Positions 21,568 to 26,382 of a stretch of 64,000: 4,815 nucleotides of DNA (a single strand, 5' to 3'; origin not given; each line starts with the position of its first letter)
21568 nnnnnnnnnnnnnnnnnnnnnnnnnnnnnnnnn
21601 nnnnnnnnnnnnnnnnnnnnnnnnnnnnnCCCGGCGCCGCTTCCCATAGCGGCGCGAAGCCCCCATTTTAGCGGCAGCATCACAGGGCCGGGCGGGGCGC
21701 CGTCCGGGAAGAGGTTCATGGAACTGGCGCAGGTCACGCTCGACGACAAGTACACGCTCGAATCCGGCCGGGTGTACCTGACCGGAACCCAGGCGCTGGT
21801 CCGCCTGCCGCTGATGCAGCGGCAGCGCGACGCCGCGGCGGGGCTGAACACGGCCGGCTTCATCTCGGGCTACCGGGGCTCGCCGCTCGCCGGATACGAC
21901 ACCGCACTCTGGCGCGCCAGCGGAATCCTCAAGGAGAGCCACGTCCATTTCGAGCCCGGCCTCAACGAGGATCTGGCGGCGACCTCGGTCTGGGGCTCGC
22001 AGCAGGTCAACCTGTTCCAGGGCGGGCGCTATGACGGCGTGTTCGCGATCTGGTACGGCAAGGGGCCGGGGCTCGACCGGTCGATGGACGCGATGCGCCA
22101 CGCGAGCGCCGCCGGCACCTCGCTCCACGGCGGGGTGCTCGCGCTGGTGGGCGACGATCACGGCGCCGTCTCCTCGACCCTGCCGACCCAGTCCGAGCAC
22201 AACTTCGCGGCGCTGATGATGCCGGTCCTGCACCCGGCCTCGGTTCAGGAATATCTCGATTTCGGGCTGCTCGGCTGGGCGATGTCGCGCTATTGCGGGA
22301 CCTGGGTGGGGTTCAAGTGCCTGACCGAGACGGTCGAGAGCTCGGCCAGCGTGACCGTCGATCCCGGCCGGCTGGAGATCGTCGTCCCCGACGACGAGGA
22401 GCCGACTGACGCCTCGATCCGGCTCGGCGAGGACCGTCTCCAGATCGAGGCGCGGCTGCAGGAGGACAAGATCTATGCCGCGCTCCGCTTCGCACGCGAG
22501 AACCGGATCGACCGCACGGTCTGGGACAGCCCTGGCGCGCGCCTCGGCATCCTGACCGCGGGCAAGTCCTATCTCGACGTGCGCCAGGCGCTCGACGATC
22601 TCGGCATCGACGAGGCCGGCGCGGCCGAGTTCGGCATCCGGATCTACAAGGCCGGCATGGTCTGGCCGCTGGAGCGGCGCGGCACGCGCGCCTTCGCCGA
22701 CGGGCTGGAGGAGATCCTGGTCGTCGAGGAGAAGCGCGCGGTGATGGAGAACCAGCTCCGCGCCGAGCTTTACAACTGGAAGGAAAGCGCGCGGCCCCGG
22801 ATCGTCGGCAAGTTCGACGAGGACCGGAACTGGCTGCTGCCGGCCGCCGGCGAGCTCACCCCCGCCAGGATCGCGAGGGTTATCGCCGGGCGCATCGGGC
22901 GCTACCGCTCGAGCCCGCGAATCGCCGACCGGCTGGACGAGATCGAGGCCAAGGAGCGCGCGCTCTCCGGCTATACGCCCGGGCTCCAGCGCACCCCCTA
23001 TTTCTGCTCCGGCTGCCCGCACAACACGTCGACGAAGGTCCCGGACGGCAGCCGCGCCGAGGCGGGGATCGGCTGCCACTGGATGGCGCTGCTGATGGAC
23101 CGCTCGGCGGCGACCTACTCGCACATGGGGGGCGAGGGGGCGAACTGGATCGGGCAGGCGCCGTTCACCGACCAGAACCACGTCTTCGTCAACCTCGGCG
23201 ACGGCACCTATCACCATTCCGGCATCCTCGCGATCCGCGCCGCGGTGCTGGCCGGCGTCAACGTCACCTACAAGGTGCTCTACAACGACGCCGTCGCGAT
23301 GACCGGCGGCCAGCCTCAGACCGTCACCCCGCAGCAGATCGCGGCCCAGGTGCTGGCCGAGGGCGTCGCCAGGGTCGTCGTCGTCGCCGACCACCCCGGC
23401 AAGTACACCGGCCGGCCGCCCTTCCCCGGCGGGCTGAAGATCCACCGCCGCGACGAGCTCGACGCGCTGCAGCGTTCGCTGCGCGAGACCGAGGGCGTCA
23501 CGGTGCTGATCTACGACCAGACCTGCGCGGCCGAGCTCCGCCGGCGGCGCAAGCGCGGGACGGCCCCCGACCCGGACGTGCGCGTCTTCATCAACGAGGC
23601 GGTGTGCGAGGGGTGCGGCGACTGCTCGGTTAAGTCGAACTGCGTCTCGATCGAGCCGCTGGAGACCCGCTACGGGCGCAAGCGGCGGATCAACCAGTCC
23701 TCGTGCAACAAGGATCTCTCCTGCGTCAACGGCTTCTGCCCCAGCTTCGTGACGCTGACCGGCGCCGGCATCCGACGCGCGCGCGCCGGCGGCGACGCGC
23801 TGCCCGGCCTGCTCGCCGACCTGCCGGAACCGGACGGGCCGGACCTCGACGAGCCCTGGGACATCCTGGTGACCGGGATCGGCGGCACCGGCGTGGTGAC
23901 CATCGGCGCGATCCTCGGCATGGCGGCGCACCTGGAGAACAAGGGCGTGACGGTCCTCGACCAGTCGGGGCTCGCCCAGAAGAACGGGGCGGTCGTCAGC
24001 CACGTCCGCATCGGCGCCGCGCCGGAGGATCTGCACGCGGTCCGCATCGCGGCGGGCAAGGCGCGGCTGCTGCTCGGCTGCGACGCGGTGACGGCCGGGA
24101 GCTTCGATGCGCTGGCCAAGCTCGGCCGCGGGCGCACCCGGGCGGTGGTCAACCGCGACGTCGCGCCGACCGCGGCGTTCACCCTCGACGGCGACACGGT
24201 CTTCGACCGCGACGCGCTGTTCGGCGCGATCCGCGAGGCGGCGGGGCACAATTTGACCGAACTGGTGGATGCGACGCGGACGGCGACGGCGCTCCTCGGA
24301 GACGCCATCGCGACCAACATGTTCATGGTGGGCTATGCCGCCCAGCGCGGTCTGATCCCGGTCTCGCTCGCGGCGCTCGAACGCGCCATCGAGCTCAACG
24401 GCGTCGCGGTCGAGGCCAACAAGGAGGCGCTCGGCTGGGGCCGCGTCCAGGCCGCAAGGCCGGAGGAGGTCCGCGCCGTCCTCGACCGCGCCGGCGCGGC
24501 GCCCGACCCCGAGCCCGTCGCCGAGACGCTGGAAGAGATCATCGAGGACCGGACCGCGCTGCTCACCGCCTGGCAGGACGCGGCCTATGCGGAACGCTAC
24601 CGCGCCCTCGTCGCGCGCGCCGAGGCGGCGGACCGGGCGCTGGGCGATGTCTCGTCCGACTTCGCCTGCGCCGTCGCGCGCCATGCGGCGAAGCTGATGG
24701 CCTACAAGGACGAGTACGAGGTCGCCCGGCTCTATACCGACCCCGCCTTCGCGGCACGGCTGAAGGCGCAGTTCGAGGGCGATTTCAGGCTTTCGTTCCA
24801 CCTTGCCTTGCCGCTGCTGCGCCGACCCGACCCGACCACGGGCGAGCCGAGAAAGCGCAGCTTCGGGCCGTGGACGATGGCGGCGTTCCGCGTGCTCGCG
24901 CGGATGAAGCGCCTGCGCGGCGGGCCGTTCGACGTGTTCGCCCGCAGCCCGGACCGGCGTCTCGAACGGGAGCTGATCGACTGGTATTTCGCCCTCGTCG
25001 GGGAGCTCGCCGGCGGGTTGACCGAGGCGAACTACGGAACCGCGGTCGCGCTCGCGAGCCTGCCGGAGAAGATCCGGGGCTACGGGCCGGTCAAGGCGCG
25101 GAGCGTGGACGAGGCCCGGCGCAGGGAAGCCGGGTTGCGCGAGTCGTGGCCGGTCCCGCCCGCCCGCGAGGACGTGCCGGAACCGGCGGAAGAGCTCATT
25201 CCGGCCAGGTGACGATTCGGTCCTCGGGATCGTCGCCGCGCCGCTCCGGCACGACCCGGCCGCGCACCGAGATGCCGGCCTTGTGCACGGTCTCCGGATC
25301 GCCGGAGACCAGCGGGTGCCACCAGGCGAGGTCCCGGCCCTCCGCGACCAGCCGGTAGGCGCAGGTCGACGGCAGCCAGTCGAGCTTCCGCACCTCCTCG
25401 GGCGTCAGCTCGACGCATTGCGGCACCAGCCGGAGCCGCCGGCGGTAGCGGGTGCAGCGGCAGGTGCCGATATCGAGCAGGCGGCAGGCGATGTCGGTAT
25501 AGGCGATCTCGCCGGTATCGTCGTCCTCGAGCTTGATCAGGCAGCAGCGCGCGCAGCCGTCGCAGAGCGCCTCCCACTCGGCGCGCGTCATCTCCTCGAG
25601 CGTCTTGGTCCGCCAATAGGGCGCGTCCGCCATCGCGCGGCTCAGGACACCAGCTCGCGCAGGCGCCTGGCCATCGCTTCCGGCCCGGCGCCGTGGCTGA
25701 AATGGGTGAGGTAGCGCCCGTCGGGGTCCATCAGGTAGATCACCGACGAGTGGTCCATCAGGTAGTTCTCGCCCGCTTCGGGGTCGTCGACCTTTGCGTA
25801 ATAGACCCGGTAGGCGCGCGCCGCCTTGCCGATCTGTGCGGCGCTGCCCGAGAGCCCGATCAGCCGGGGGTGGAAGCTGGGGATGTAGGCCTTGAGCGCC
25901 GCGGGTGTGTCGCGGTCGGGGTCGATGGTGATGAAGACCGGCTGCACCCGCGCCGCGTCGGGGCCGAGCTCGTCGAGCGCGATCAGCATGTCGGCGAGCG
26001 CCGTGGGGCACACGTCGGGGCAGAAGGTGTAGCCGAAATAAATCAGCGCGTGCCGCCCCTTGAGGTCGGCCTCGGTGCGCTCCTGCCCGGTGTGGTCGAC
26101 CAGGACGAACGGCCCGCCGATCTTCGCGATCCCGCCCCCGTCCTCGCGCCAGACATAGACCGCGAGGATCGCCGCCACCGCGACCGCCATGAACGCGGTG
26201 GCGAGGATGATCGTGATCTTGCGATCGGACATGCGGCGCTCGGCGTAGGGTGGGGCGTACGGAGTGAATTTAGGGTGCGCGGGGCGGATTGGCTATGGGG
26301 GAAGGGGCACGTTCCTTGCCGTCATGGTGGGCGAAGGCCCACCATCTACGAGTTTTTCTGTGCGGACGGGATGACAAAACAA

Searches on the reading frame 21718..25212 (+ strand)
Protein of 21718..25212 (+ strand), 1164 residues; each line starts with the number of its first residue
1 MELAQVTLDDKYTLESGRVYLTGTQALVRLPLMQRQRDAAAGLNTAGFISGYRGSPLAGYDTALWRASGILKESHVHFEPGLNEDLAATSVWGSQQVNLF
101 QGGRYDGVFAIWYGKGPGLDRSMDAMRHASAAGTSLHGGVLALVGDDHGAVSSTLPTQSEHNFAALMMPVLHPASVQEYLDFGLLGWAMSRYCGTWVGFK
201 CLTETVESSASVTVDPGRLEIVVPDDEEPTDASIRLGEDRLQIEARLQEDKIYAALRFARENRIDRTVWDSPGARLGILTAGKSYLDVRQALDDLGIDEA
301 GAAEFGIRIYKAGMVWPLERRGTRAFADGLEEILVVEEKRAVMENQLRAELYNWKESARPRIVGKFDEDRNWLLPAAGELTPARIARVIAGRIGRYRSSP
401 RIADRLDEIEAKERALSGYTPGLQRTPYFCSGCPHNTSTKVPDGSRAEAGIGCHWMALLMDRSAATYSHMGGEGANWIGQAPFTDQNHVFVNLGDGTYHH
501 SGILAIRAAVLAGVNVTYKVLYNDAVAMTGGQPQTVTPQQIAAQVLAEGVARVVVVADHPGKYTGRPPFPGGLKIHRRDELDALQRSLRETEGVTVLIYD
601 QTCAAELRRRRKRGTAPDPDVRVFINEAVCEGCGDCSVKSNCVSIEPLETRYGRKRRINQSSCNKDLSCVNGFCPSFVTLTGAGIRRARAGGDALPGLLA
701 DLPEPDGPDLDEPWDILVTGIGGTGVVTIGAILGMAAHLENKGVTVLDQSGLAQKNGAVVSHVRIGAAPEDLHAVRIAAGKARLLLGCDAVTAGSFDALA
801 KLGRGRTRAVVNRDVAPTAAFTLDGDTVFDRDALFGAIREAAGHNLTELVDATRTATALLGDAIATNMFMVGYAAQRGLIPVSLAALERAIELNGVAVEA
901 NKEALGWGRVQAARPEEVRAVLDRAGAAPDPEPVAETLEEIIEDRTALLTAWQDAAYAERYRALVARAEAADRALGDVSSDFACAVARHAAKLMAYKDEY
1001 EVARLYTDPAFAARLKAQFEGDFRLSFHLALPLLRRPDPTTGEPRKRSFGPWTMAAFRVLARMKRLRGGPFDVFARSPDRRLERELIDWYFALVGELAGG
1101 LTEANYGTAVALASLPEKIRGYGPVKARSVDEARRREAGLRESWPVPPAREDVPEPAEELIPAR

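Call 12: search_protein_families(library=pfam, proteins=[window:21718-25212:+], max_evalue=0.001)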
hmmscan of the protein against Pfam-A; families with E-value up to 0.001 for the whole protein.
window:21718-25212:+ (1164 aa): 3 families
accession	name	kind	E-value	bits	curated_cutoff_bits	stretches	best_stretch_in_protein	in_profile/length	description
PF20169.3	DUF6537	-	3.3e-69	233.3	27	1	938-1137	1-201/203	Family of unknown function (DUF6537)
PF01558.24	POR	-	5.6e-18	66.1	27.4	1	722-905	1-168/173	Pyruvate ferredoxin/flavodoxin oxidoreductase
PF02775.26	TPP_enzyme_C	-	0.00037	20.8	21.9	1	464-537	24-95/151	Thiamine pyrophosphate enzyme, C-terminal TPP binding domain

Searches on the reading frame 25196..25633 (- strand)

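Call 12: search_protein_families(library=pfam, proteins=[window:25196-25633:-], max_evalue=0.001)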
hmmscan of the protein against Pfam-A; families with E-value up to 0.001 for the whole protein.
window:25196-25633:- (145 aa): 1 family
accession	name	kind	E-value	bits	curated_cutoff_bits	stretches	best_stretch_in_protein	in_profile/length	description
PF03692.20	CxxCxxCC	-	2.3e-10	41.4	23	1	24-92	2-85/85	Putative zinc- or iron-chelating domain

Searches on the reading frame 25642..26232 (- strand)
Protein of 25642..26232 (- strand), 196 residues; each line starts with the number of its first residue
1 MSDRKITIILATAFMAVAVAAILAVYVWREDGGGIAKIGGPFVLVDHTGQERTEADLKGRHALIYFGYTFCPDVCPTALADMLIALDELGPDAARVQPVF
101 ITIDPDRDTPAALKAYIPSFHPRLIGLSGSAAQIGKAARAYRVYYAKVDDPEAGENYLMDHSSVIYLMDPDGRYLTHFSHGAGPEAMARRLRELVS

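Call 12: search_protein_families(library=pfam, proteins=[window:25642-26232:-], max_evalue=0.001)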
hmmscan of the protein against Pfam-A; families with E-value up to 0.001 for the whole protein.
window:25642-26232:- (196 aa): 1 family
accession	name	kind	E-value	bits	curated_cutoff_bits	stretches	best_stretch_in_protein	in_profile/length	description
PF02630.20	SCO1-SenC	-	8.8e-53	178.3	22.8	1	39-174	1-134/134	SCO1/SenC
